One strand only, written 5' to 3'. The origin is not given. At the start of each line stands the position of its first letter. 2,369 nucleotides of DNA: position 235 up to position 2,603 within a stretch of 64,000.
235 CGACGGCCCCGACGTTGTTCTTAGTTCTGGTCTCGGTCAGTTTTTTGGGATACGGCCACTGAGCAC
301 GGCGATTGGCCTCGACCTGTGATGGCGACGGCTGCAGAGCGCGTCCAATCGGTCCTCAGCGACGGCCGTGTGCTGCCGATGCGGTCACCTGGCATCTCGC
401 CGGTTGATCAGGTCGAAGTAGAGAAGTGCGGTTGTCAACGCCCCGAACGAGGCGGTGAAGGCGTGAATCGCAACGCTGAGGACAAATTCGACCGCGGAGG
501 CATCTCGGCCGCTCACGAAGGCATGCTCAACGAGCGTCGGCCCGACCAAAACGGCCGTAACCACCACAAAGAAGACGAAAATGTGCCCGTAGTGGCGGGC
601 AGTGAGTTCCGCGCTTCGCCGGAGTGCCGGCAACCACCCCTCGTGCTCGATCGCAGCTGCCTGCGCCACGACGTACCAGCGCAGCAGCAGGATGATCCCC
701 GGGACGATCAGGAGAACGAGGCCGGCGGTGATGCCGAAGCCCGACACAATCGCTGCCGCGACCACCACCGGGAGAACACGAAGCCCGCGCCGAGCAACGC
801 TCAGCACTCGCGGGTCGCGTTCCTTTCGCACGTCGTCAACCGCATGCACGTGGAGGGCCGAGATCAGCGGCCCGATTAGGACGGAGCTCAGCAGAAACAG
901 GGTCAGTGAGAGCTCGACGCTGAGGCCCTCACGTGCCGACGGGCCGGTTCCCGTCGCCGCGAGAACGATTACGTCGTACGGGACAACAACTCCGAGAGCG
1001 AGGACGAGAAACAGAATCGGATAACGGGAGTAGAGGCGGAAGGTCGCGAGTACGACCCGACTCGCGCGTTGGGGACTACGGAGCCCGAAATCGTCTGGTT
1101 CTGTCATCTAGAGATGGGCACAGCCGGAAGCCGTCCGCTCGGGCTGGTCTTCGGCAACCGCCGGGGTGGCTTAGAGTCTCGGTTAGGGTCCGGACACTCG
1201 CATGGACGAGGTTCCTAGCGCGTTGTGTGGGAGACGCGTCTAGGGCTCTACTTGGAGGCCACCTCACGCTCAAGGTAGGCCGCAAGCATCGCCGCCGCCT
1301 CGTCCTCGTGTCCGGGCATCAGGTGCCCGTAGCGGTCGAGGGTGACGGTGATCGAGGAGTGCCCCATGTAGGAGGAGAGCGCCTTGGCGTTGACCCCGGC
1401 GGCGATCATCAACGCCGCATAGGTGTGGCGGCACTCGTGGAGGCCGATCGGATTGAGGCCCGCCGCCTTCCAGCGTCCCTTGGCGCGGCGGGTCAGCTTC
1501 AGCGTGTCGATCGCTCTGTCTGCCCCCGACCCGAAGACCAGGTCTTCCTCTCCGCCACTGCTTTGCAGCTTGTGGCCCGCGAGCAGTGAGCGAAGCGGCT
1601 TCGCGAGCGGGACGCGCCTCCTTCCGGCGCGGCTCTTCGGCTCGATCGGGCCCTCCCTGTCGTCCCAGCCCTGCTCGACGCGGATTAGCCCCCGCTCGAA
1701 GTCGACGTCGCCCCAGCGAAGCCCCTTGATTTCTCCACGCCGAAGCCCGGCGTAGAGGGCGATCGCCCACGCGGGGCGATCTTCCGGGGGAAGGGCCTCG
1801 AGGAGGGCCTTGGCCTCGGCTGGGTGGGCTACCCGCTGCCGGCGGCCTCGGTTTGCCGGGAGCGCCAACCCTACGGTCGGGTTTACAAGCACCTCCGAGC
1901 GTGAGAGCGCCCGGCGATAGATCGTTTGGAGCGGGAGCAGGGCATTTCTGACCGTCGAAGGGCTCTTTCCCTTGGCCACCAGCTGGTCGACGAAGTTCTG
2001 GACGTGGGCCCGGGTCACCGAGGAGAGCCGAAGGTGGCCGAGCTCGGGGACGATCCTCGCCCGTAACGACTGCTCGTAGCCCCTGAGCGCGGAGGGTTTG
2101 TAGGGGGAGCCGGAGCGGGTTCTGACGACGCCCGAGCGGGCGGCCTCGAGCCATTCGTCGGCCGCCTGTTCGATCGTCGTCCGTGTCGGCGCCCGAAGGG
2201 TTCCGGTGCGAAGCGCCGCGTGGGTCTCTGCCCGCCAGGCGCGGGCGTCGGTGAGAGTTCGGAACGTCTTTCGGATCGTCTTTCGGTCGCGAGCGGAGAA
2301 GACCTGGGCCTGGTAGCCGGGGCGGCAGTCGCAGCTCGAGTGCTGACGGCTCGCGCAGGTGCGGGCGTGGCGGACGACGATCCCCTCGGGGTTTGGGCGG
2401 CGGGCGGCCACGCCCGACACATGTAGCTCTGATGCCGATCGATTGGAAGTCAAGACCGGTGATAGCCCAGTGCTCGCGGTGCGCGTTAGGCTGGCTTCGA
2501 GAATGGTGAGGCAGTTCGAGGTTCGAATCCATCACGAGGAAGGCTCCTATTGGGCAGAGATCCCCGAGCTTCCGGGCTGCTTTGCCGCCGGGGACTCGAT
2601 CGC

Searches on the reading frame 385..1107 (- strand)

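Call 54: search_protein_families(library=pfam, proteins=[window:385-1107:-], max_evalue=0.01)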
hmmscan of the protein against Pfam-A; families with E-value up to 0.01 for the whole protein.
window:385-1107:- (240 aa): 1 family
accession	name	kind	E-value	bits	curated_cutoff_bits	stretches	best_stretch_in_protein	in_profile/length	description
PF06790.16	UPF0259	-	0.0093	16.2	31.4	0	68-171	91-189/248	Uncharacterised protein family (UPF0259)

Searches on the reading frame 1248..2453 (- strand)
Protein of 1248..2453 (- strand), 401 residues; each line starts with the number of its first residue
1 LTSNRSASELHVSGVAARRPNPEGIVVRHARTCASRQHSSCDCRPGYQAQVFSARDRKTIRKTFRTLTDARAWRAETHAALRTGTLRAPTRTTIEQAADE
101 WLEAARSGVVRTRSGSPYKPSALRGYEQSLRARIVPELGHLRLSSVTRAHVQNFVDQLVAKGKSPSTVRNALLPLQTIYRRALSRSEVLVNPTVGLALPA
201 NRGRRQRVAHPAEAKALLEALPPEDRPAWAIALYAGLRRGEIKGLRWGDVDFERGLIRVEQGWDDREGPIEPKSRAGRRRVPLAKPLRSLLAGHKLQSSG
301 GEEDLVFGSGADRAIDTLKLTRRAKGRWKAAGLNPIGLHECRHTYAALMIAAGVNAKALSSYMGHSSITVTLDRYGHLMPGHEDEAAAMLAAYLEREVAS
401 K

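Call 19: search_protein_families(library=pfam, proteins=[window:1248-2453:-], max_evalue=0.01)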
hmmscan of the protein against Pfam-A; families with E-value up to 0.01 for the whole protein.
window:1248-2453:- (401 aa): 4 families
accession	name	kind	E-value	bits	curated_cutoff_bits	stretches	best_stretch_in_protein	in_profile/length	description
PF00589.27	Phage_integrase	-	5.1e-21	75.6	27.1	1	212-378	6-168/172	Phage integrase family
PF14659.12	Phage_int_SAM_3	-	6.8e-07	29.9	22.6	1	119-158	18-57/58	Phage integrase, N-terminal SAM-like domain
PF13495.12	Phage_int_SAM_4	-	0.0011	19.8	27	1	142-185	37-81/85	Phage integrase, N-terminal SAM-like domain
PF22022.2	Phage_int_M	-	0.0011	19.6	27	1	95-193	2-90/96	Phage integrase central domain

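Call 35: find_related_loci(query=window:1248-2453:-, collection=genome_contigs, flank=3000)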
Query window:1248-2453:- (401 aa) in genome_contigs; peptide patterns used: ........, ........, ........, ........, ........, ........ (x = any residue, [..] = any of these).
209 stretches matched a pattern; 61 encode a relative of the query (tblastn E <= 1e-3); 61 distinct loci.
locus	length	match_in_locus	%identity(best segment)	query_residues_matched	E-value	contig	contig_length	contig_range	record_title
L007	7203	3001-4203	75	2-399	0e+0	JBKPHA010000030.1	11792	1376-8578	MAG: Actinomycetota bacterium isolate HAY_GB_MAG_00022 HAY_GB_000000024981, whole genome shotgun sequence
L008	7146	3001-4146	73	14-396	0e+0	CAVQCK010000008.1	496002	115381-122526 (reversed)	MAG: uncultured Actinomycetes bacterium isolate MFD02159.bin.3.105 genome assembly, contig: contig_4884, whole genome sh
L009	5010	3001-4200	74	2-399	0e+0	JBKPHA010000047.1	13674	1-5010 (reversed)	MAG: Actinomycetota bacterium isolate HAY_GB_MAG_00022 HAY_GB_000000214927, whole genome shotgun sequence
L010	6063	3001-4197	66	4-400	9e-172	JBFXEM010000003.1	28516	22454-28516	MAG: Solirubrobacterales bacterium isolate CA_2019_TPIn_116 NODE_5216_length_28516_cov_6.816408_TPIn, whole genome shotg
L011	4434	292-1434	67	19-397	9e-171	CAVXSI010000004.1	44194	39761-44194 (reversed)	MAG: uncultured Solirubrobacterales bacterium isolate MFD02923.bin.2.73 genome assembly, contig: contig_16043, whole gen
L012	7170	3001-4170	64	6-395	2e-168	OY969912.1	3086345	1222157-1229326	MAG: uncultured Solirubrobacterales bacterium isolate MFD09368.bin.1.80 genome assembly, chromosome: 1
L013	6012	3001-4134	63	18-397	4e-151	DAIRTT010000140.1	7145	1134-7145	MAG TPA_asm: Solirubrobacteraceae bacterium isolate CTOTU10823 NODE_3513_length_7145_cov_5.888717, whole genome shotgun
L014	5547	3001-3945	68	85-399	2e-143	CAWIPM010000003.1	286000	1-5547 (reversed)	MAG: uncultured Solirubrobacterales bacterium isolate MFD05502.bin.1.139 genome assembly, contig: contig_16456, whole ge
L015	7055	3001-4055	71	46-397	1e-141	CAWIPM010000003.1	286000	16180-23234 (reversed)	MAG: uncultured Solirubrobacterales bacterium isolate MFD05502.bin.1.139 genome assembly, contig: contig_16456, whole ge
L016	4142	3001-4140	71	9-386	5e-175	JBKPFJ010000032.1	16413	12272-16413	MAG: Actinomycetota bacterium isolate HAY_GM_MAG_00024 HAY_GM_000000206665, whole genome shotgun sequence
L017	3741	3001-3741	69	15-263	3e-104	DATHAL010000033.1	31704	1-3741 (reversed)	MAG TPA_asm: Solirubrobacterales bacterium isolate SMAG_U10689 k141_1502376, whole genome shotgun sequence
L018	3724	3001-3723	65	17-257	8e-101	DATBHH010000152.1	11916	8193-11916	MAG TPA_asm: Solirubrobacterales bacterium isolate SMAG_U3859 k141_3383581, whole genome shotgun sequence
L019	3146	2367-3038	69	2-223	3e-99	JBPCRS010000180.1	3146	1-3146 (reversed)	MAG: Solirubrobacterales bacterium isolate TH_ant_mag_240 S1Ck127_6212219_flag_0_multi_5.9834_len_3146, whole genome sho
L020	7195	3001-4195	62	2-398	3e-80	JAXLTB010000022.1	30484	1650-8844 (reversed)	MAG: Solirubrobacterales bacterium isolate STL-ACT50 C3.96.fa-22, whole genome shotgun sequence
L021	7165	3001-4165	67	6-400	4e-144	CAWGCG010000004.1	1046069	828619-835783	MAG: uncultured Solirubrobacterales bacterium isolate MFD09267.bin.1.346 genome assembly, contig: contig_32511, whole ge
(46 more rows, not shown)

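Call 69: find_related_loci(query=window:1248-2420:-, collection=viral_contigs, flank=6000)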
Query window:1248-2420:- (390 aa) in viral_contigs; peptide patterns used: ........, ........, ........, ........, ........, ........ (x = any residue, [..] = any of these).
10 stretches matched a pattern, but none encodes a relative of the query by tblastn (E <= 1e-3).
